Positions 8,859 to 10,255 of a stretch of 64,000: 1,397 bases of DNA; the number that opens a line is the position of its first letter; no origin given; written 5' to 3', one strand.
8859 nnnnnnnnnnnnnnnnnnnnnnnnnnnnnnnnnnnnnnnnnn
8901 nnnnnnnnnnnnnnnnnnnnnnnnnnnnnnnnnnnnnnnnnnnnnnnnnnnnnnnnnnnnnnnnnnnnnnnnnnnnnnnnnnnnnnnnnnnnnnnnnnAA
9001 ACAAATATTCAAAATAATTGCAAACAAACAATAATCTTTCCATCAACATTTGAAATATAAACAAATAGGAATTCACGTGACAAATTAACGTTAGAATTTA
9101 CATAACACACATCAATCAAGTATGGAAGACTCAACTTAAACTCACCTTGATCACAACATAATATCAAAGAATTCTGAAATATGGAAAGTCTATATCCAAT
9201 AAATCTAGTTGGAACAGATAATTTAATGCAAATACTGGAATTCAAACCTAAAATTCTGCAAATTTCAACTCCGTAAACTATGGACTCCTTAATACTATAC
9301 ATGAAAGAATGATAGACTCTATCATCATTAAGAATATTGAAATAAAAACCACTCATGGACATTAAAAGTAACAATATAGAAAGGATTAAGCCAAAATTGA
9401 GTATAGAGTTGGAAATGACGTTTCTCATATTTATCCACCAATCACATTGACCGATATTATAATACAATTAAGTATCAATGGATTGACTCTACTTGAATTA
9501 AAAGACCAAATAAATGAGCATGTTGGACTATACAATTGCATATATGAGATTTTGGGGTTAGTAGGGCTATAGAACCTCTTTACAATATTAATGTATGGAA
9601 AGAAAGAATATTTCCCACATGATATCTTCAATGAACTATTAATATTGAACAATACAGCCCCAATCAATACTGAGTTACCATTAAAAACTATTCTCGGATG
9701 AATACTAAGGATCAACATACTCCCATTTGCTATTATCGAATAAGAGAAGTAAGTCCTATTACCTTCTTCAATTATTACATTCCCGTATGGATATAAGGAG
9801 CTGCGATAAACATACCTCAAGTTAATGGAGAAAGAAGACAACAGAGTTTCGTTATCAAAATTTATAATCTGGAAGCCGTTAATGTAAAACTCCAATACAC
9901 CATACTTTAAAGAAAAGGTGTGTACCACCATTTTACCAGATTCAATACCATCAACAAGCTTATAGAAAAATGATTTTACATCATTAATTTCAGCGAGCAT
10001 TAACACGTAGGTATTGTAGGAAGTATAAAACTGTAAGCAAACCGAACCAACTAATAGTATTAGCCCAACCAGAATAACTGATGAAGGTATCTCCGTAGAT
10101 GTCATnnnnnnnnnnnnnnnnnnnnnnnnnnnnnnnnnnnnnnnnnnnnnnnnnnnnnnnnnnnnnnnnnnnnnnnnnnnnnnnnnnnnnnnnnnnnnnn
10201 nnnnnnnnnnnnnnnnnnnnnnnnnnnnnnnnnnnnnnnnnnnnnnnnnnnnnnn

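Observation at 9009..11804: Five consecutive minor pilin-like genes with heterogeneous signal peptides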

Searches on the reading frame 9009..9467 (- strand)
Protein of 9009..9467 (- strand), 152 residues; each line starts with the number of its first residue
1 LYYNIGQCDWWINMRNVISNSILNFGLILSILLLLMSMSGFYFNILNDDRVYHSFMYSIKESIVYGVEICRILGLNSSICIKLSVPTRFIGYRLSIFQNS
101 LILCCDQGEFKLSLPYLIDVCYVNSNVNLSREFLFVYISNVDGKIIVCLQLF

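Call 6: search_protein_families(library=pfam, max_evalue=0.1, proteins=[window:9009-9467:-])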
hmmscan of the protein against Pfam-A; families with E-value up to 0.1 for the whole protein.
window:9009-9467:- (152 aa): 0 families

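Call 7: search_protein_families(library=ncbifam, max_evalue=0.1, proteins=[window:9009-9467:-])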
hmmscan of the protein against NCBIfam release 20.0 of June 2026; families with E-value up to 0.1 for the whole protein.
window:9009-9467:- (152 aa): 0 families

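Call 100: search_solved_structures(query=A13, max_evalue=10)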
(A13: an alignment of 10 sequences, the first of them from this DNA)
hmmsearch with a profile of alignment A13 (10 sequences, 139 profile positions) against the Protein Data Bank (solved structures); distinct sequences matched with E-value up to 10: 1.
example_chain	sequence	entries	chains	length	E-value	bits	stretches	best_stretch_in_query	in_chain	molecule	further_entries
5lqx_U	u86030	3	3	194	0.056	16.6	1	13-88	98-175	ATP synthase OSCP subunit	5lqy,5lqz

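Call 103: search_protein_families(library=pfam, alignment_id=A13, max_evalue=0.01)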
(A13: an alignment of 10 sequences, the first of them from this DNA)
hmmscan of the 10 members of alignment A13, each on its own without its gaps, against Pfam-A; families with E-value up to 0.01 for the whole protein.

A. member 1, seq(139 aa): 0 families

B. families by the number of members that match (of 10 scanned): 0 families

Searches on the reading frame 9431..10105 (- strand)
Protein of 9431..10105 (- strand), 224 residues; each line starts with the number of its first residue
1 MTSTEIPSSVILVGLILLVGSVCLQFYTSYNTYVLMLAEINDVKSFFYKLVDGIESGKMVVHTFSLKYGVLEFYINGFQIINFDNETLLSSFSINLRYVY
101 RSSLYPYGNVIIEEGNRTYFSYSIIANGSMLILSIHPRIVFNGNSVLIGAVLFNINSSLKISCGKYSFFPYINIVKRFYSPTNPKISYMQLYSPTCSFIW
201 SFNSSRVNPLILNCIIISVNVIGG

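Call 6: search_protein_families(library=pfam, max_evalue=0.1, proteins=[window:9431-10105:-])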
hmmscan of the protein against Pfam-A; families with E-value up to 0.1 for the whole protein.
window:9431-10105:- (224 aa): 0 families

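Call 7: search_protein_families(library=ncbifam, max_evalue=0.1, proteins=[window:9431-10105:-])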
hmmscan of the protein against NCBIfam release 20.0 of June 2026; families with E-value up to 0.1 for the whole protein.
window:9431-10105:- (224 aa): 0 families

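Call 18: find_homologous_proteins(query=window:9431-10105:-, max_evalue=0.01)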
Query window:9431-10105:- (224 aa): 5 proteins with E <= 0.01 among 258 candidates.
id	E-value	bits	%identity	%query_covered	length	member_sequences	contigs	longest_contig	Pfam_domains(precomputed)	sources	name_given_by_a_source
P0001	8.8e-138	475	100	100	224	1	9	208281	-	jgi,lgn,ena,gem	-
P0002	5.1e-132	456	96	100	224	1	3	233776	-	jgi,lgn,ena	-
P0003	9.2e-113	393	81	100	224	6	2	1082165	-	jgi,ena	jgi:hypothetical protein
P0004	3.4e-112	392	81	100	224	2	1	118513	-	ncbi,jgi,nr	ncbi:MAG: hypothetical protein HA488_00710 [Candidatus Verstraetearchaeota archaeon]|nr:hypothetical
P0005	2.4e-110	385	79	100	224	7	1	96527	-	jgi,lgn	jgi:hypothetical protein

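Call 53: search_solved_structures(query=A5, max_evalue=10)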
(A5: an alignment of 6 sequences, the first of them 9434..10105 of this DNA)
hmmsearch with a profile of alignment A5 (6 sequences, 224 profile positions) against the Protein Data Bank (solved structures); distinct sequences matched with E-value up to 10: 0.

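Call 65: find_homologous_proteins(query=A9, max_evalue=0.01)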
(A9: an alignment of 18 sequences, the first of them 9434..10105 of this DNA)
Query A9 (18 sequences) (224 aa, profile of the alignment): 10 proteins with E <= 0.01 among 2900 candidates.
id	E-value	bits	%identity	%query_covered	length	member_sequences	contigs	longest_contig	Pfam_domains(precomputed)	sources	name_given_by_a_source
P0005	5.3e-72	260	79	100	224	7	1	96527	-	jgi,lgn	jgi:hypothetical protein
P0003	2.6e-71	258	81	100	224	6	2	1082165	-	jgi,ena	jgi:hypothetical protein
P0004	9.7e-71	256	81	100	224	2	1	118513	-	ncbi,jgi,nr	ncbi:MAG: hypothetical protein HA488_00710 [Candidatus Verstraetearchaeota archaeon]|nr:hypothetical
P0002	3.0e-70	255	96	100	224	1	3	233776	-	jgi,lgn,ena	-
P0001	3.6e-69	251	100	100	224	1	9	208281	-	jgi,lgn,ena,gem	-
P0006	1.4e-42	164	-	-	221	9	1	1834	-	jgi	jgi:hypothetical protein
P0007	4.3e-40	156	29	11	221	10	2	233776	-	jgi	-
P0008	1.8e-38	151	29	11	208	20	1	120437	-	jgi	jgi:hypothetical protein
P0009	2.3e-33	134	29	11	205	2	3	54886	-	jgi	jgi:hypothetical protein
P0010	1.1e-28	119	-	-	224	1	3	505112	-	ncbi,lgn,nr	ncbi:MAG: hypothetical protein NZ926_00900 [Candidatus Methanomethylicia archaeon]|nr:hypothetical p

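Call 72: predict_structure(alignment_id=A8)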
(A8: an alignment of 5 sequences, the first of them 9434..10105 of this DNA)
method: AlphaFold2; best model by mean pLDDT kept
length: 224 residues; sequences in the alignment: 5
mean_pLDDT: 28.9   pTM: 0.18
mean pLDDT of the five models: 28.9, 28.0, 26.6, 26.1, 25.5
residues with pLDDT >= 90: 0; 70-90: 0; 50-70: 0; < 50: 224
segments of 3 or more residues with pLDDT < 50: 1-224
pLDDT, mean of each block of 10 residues (from residue 1): 26 28 29 26 38 33 27 26 24 26 27 31 31 30 26 28 29 33 32 32 31 28 24
secondary structure, 60 per line:
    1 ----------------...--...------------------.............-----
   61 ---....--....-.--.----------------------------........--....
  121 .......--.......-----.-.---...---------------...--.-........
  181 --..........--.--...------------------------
elements in order: E17-19 E22-24 H43-55 E64-67 E70-73 E107-114 E117-127 E130-136 E148-150 E166-168 E173-180 E183-192 E198-200

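Call 76: search_protein_representatives(alignment_id=A8)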
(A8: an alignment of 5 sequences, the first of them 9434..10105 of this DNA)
Query: 5 sequences, 224 profile positions. Proteins with E-value up to 0.001 (for the whole library): 9; up to 1e-10: 6; up to 1e-30: 4. The best 9 are listed.
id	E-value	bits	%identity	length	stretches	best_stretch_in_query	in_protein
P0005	9.0e-138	473.7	-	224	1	1-224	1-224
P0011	3.3e-54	200.4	-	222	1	1-224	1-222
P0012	4.2e-48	180.4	-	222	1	1-224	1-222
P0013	3.2e-42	161.2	-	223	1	1-223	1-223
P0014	1.8e-19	86.8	-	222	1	1-218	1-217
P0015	5.1e-15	72.2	-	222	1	5-221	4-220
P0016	1.6e-07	47.7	-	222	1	8-214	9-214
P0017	1.5e-05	41.3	-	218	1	5-221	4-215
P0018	3.9e-04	36.6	-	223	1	1-189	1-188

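Call 80: find_encoding_contigs(protein=P0016, flank=10000, max_places=3)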
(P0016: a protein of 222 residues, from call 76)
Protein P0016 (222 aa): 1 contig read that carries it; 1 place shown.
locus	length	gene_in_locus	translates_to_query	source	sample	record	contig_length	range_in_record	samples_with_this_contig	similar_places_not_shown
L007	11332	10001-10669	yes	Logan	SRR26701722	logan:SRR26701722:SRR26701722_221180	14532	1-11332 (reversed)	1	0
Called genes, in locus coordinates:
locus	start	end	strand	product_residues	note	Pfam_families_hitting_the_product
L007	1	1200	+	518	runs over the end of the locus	PF00437:T2SSE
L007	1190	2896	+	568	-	PF00482:T2SSF (faint)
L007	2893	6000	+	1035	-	-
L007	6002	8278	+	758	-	-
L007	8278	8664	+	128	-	-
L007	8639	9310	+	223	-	-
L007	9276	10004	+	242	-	-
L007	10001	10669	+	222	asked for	-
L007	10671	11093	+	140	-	-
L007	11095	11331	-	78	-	?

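Call 81: find_encoding_contigs(protein=P0013, flank=10000, max_places=2)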
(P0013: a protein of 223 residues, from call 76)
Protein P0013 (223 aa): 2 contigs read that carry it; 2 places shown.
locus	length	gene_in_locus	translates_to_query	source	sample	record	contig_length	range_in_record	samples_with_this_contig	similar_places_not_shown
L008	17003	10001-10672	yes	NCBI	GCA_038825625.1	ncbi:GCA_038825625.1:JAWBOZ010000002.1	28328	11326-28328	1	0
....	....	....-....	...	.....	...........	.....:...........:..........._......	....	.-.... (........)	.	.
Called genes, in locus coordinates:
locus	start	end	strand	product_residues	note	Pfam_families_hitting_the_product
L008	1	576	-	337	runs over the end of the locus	-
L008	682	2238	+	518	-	PF00437:T2SSE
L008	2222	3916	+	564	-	PF00482:T2SSF (faint)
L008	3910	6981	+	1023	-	-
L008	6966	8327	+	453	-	-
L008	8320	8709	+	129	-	-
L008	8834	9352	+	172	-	-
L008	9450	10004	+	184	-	-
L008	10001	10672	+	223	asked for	-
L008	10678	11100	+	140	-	-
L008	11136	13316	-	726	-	PF00270:DEAD, PF04851:ResIII, PF22527:DEXQc_Suv3, PF00271:Helicase_C, PF20470:HTH_61 (faint), PF21280:Helicase_dom4_arc, PF14520:HHH_5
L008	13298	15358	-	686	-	PF14551:MCM_N, PF17207:MCM_OB, PF00493:MCM, PF01078:Mg_chelatase (faint), PF07728:AAA_5, PF17855:MCM_lid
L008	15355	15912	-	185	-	PF05916:Sld5 (weak)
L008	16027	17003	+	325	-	PF05496:RuvB_N (weak), PF13177:DNA_pol3_delta2, PF13173:AAA_14 (weak), PF13401:AAA_22 (faint), PF00004:AAA, PF21960:RCF1-5-like_lid, PF08542:Rep_fac_C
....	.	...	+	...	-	?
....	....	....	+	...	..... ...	-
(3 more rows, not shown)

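Call 82: find_encoding_contigs(protein=P0014, flank=10000, max_places=2)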
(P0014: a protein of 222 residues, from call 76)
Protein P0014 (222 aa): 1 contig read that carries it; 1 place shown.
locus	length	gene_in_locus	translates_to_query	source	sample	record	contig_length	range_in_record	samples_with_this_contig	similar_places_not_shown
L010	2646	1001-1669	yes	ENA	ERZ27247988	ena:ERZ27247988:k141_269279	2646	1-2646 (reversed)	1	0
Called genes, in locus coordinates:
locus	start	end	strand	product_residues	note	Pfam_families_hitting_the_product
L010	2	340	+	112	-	?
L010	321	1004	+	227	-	-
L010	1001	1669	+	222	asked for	-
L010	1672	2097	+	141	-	-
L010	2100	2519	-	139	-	PF00011:HSP20, PF17886:ArsA_HSP20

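Call 83: find_encoding_contigs(protein=P0015, flank=10000, max_places=2)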
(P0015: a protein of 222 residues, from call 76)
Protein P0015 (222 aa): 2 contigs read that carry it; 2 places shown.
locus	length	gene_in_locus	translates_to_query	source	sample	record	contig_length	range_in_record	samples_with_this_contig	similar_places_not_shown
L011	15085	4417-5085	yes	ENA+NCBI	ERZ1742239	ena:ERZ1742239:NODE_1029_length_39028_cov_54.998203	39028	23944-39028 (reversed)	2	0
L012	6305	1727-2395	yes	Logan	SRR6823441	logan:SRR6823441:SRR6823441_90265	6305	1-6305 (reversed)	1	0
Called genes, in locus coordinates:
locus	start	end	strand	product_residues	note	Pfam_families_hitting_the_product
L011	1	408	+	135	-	?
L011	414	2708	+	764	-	-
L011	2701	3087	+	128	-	-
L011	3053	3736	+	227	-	-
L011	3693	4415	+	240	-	-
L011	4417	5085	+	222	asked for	-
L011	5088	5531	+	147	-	-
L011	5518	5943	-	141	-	PF00011:HSP20, PF17886:ArsA_HSP20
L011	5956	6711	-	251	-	PF09754:PAC2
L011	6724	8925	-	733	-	PF00270:DEAD, PF04851:ResIII, PF22527:DEXQc_Suv3, PF00271:Helicase_C, PF20470:HTH_61 (weak), PF21280:Helicase_dom4_arc, PF10391:DNA_pol_lambd_f, PF14520:HHH_5, +2 more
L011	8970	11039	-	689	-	PF14551:MCM_N, PF17207:MCM_OB, PF00493:MCM, PF07728:AAA_5, PF01078:Mg_chelatase (weak), PF17855:MCM_lid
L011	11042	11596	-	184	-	-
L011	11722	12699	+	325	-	PF03215:Rad17, PF05496:RuvB_N (weak), PF04851:ResIII (faint), PF13177:DNA_pol3_delta2, PF13173:AAA_14 (weak), PF00004:AAA, PF21960:RCF1-5-like_lid (weak), PF08542:Rep_fac_C, +1 more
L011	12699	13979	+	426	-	PF03215:Rad17 (faint), PF00004:AAA, PF21960:RCF1-5-like_lid (weak)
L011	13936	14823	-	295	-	PF01416:PseudoU_synth_1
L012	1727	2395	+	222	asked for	-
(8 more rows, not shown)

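Call 84: find_encoding_contigs(protein=P0017, flank=10000, max_places=2)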
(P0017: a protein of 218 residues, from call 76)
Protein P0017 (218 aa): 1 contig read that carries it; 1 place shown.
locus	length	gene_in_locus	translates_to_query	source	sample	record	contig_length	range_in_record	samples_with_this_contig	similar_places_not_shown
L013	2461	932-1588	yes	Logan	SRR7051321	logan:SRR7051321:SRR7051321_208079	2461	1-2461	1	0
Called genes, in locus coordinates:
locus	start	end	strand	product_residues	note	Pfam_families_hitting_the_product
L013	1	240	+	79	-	?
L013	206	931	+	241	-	-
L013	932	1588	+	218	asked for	-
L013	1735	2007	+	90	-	-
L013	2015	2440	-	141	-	PF00011:HSP20, PF17886:ArsA_HSP20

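Call 85: find_encoding_contigs(protein=P0018, flank=10000, max_places=2)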
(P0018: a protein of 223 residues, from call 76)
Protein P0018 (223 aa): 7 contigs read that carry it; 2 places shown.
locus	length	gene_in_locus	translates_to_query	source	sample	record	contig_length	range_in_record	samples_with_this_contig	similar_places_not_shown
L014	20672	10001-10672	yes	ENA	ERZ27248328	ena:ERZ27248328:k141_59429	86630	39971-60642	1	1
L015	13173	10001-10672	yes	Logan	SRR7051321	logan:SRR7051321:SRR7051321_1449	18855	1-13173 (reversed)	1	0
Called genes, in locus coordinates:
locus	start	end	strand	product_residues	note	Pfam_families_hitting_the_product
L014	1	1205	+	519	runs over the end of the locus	PF00437:T2SSE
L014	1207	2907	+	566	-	PF00482:T2SSF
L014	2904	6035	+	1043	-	-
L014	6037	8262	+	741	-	-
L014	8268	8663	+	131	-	-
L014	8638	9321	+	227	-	-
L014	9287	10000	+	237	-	-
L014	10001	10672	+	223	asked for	-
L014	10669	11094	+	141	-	-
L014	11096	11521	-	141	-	PF00011:HSP20, PF17886:ArsA_HSP20 (weak)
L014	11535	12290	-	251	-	PF09754:PAC2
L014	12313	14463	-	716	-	PF00270:DEAD, PF04851:ResIII, PF22527:DEXQc_Suv3, PF00271:Helicase_C, PF20470:HTH_61, PF21280:Helicase_dom4_arc, PF10391:DNA_pol_lambd_f (weak), PF14520:HHH_5, +2 more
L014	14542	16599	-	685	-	PF14551:MCM_N, PF17207:MCM_OB, PF00493:MCM, PF07728:AAA_5, PF01078:Mg_chelatase (weak), PF17855:MCM_lid, PF21100:WHD_MCM (weak)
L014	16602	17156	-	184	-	PF05916:Sld5 (weak)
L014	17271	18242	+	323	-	PF03215:Rad17 (weak), PF04851:ResIII (weak), PF05496:RuvB_N (weak), PF13173:AAA_14 (weak), PF00004:AAA, PF13177:DNA_pol3_delta2, PF21960:RCF1-5-like_lid, PF08542:Rep_fac_C, +2 more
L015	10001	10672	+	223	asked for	-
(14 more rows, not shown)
